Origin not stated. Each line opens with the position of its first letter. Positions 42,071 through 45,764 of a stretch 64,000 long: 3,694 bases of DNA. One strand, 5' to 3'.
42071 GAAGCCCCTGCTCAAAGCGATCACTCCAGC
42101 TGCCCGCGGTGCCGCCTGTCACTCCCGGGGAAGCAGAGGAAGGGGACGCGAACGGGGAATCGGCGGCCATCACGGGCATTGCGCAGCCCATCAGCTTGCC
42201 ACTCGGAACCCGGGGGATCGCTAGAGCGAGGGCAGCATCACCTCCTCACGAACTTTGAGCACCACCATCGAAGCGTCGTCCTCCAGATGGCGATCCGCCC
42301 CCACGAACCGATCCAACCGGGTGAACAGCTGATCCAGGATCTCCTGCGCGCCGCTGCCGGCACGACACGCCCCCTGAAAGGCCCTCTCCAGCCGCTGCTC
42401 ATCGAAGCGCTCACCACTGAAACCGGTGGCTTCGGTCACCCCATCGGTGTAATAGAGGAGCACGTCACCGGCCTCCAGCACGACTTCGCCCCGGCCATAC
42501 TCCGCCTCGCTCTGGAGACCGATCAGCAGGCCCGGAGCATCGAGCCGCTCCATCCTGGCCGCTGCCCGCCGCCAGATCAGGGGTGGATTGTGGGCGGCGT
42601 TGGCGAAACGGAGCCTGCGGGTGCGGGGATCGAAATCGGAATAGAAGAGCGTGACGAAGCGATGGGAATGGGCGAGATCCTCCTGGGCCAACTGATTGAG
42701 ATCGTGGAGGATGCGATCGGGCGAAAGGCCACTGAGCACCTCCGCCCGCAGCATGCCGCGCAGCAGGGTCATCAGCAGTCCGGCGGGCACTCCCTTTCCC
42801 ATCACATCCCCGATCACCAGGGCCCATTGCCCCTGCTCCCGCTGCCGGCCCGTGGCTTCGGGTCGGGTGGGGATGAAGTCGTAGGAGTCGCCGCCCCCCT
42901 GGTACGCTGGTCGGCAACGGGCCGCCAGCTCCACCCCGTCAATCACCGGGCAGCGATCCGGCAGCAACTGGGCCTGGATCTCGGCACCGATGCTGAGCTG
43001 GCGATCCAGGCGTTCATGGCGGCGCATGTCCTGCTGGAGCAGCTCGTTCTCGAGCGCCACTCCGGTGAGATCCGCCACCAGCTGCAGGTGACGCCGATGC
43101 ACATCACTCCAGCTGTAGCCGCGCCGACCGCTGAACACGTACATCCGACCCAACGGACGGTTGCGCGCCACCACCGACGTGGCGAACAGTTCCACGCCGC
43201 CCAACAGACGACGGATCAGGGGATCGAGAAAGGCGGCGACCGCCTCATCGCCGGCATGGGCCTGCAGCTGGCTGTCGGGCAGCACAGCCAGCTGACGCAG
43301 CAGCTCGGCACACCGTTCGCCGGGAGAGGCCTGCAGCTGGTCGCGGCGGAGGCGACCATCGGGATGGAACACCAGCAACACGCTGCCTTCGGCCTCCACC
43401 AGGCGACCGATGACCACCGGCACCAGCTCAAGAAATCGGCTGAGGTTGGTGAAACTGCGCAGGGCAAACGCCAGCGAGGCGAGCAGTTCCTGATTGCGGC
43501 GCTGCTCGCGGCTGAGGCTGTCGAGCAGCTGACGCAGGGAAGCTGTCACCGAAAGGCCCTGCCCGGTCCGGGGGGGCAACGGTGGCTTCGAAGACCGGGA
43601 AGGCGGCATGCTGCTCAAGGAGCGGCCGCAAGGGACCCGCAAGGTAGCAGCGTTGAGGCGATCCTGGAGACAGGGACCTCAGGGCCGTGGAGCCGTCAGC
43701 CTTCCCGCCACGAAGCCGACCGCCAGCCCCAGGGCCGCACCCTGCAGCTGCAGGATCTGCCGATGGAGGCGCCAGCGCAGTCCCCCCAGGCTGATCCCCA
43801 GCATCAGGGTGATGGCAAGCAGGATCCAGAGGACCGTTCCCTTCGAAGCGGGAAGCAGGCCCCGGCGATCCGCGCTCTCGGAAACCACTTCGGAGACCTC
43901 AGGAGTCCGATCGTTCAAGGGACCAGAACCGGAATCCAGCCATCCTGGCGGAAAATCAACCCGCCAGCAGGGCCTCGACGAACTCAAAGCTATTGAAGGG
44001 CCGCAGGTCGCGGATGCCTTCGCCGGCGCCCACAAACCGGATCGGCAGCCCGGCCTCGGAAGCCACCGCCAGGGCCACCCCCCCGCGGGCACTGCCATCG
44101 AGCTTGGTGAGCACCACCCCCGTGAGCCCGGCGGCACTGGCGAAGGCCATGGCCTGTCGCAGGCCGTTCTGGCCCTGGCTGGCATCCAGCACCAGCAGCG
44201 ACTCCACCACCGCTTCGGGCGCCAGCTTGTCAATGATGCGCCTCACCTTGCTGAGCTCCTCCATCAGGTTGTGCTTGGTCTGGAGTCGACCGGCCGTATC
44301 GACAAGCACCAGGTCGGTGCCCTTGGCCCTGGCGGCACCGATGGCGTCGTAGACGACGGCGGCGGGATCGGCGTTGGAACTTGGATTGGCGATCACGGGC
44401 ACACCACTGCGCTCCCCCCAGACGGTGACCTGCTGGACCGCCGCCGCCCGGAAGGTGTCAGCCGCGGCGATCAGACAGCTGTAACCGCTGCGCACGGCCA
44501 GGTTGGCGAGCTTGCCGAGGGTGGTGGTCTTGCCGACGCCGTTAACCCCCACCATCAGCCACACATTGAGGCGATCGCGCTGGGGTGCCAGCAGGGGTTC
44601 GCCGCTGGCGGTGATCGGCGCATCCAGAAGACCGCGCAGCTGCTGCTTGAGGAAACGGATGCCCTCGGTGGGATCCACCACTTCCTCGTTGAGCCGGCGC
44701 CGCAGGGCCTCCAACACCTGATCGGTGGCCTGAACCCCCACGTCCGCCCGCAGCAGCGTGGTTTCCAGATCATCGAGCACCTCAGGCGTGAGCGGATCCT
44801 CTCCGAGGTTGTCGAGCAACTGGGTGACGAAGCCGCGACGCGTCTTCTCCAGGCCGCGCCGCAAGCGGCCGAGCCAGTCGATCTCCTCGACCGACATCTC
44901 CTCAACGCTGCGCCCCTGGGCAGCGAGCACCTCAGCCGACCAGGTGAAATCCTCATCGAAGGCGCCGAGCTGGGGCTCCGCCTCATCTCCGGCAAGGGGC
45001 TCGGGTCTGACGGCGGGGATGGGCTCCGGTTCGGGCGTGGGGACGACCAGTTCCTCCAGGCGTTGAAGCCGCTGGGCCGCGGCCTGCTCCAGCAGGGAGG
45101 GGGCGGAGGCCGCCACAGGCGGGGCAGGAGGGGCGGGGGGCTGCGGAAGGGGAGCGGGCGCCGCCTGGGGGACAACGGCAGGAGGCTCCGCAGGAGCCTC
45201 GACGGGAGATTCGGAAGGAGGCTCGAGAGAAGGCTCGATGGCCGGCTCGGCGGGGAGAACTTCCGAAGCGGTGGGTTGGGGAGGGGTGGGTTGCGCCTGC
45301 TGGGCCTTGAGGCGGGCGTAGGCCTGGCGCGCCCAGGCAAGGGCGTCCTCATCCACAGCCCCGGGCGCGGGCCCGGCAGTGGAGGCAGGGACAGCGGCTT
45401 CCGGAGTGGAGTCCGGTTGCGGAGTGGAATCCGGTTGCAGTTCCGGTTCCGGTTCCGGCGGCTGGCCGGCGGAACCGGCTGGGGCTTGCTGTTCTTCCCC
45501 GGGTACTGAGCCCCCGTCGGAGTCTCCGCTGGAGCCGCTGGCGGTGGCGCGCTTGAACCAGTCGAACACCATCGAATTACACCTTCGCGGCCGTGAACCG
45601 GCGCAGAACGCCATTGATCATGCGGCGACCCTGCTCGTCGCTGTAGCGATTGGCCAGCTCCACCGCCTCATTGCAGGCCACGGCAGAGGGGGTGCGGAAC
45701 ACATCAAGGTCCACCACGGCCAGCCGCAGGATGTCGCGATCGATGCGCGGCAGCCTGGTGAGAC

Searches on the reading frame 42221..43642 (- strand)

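Call 42: search_protein_families(library=pfam, proteins=[window:42221-43642:-], max_evalue=0.00001)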
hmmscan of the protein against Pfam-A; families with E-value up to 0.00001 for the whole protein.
window:42221-43642:- (473 aa): 1 family
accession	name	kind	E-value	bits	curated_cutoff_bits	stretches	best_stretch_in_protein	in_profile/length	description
PF07228.17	SpoIIE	-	2.4e-56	191.2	25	1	270-465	2-192/192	Stage II sporulation protein E (SpoIIE)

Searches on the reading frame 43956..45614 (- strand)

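Call 42: search_protein_families(library=pfam, proteins=[window:43956-45614:-], max_evalue=0.00001)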
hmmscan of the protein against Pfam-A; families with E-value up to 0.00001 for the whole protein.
window:43956-45614:- (552 aa): 2 families
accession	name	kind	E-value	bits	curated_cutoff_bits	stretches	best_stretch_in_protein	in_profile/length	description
PF00448.28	SRP54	-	3e-71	239.5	22.7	1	350-550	2-195/196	SRP54-type protein, GTPase domain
PF02881.24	SRP54_N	-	2e-09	38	22.4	1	266-326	8-75/75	SRP54-type protein, helical bundle domain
